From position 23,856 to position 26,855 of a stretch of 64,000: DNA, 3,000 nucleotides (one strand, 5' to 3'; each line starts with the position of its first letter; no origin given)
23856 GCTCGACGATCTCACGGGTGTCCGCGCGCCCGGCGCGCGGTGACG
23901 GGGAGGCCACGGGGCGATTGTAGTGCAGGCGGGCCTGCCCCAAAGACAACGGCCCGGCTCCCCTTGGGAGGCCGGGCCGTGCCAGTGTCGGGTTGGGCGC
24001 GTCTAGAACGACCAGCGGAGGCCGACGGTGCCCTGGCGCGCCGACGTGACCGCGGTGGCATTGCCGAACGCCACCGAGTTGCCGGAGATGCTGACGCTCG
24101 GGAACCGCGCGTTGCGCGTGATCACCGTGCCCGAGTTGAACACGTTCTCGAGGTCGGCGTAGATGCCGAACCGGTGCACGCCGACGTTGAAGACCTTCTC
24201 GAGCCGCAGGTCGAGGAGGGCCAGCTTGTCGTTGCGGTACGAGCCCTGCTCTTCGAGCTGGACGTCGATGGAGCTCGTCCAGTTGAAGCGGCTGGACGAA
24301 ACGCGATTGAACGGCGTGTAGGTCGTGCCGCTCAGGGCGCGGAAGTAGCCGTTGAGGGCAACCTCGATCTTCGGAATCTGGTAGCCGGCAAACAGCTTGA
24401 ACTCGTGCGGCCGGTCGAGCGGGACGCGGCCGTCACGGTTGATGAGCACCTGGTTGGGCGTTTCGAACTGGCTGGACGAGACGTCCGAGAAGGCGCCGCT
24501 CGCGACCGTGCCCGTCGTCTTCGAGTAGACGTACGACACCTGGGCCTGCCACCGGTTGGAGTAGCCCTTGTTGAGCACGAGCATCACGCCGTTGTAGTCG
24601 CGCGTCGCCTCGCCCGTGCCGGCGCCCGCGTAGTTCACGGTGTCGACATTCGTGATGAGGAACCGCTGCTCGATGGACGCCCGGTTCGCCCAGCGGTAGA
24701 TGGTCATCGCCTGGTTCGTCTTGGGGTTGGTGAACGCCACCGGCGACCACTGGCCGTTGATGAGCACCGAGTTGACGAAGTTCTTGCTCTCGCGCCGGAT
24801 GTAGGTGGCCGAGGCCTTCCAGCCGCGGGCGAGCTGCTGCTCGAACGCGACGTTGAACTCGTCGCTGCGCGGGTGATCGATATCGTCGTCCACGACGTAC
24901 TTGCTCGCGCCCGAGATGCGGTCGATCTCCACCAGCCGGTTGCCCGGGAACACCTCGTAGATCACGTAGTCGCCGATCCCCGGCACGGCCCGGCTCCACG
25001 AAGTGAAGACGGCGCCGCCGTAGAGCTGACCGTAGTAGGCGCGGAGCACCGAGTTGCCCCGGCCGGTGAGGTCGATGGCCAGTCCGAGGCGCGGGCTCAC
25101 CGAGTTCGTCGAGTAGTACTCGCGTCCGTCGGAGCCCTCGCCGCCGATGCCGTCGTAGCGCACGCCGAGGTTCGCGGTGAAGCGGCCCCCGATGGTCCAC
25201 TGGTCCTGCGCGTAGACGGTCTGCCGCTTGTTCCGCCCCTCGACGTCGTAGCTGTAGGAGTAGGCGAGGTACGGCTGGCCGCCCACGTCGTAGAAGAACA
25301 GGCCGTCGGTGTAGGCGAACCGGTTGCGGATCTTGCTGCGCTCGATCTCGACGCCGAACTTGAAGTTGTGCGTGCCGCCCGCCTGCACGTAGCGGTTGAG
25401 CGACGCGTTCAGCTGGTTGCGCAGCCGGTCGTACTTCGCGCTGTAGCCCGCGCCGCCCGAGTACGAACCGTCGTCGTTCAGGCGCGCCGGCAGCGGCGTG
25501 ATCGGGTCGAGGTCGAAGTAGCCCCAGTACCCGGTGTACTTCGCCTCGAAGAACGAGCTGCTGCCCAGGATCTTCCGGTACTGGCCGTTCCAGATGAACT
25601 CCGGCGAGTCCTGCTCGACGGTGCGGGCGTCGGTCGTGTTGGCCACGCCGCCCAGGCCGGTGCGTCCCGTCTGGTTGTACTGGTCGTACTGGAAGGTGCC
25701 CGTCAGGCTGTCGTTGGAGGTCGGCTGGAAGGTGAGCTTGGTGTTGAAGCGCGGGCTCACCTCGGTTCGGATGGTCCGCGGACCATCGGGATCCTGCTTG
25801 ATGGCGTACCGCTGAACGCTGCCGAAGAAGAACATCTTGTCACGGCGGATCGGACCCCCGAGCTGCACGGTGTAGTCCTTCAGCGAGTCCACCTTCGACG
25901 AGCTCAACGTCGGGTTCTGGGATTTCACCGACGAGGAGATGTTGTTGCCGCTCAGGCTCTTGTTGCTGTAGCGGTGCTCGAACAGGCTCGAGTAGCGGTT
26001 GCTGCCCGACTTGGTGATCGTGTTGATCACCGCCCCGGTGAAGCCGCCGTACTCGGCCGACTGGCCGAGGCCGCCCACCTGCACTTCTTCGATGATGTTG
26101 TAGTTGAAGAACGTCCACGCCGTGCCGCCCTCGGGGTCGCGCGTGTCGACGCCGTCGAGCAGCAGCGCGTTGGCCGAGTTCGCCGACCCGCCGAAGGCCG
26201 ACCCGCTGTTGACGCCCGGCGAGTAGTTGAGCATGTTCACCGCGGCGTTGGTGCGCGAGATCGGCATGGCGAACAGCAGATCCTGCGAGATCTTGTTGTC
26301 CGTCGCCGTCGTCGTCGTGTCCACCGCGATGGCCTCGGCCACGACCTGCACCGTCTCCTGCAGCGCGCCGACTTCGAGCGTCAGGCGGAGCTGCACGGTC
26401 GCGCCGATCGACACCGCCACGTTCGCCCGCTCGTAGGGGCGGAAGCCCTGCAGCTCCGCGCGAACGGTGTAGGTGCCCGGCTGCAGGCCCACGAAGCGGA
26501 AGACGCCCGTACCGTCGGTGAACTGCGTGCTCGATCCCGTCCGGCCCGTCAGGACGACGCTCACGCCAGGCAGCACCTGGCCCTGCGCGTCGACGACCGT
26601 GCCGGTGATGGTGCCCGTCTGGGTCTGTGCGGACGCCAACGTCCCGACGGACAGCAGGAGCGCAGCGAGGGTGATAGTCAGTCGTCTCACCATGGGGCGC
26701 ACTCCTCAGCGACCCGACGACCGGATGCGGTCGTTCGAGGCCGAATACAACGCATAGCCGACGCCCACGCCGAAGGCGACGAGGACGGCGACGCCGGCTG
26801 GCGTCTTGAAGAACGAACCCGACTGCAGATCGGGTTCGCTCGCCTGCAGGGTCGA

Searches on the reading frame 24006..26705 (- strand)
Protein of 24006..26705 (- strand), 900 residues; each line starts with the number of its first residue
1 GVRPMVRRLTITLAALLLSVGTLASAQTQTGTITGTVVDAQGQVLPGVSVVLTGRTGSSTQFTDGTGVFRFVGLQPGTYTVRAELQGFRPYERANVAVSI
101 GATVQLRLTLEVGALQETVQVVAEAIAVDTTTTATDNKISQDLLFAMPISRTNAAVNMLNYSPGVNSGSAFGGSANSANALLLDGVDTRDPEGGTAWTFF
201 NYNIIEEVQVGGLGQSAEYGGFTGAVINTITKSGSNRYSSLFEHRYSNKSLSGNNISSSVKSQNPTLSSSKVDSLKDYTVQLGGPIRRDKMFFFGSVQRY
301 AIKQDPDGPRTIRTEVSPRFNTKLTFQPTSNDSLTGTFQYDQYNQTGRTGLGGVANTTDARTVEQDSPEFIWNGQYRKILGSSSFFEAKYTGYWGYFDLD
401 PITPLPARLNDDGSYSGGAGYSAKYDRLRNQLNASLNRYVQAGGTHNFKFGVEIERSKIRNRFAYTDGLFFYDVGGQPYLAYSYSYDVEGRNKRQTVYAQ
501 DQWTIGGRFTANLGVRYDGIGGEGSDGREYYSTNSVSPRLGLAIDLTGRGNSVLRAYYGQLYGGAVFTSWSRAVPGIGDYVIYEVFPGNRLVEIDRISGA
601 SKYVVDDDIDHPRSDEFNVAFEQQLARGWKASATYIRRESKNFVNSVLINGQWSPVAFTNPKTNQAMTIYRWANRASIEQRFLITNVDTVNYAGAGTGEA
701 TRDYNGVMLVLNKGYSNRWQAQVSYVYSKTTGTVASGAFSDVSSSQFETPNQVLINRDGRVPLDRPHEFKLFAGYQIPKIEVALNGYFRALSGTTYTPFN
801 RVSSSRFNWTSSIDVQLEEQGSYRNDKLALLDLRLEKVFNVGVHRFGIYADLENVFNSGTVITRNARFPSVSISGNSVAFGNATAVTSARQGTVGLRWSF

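Call 29: search_protein_families(library=pfam, proteins=[window:24006-26705:-], max_evalue=0.00001)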
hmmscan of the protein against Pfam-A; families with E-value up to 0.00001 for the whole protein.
window:24006-26705:- (900 aa): 4 families
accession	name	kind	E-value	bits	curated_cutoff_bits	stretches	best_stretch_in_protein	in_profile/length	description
PF25183.1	OMP_b-brl_4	-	1.2e-32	113.7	30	2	531-781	433-681/838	Outer membrane beta barrel domain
PF13620.12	CarboxypepD_reg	-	2.3e-18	66.7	32.3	1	32-111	1-82/82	Carboxypeptidase regulatory-like domain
PF00593.30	TonB_dep_Rec_b-barrel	-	6.4e-09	36.6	27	1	327-854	8-435/436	TonB dependent receptor-like, beta-barrel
PF13715.12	CarbopepD_reg_2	-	1e-08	35.5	32.2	1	33-113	1-79/88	CarboxypepD_reg-like domain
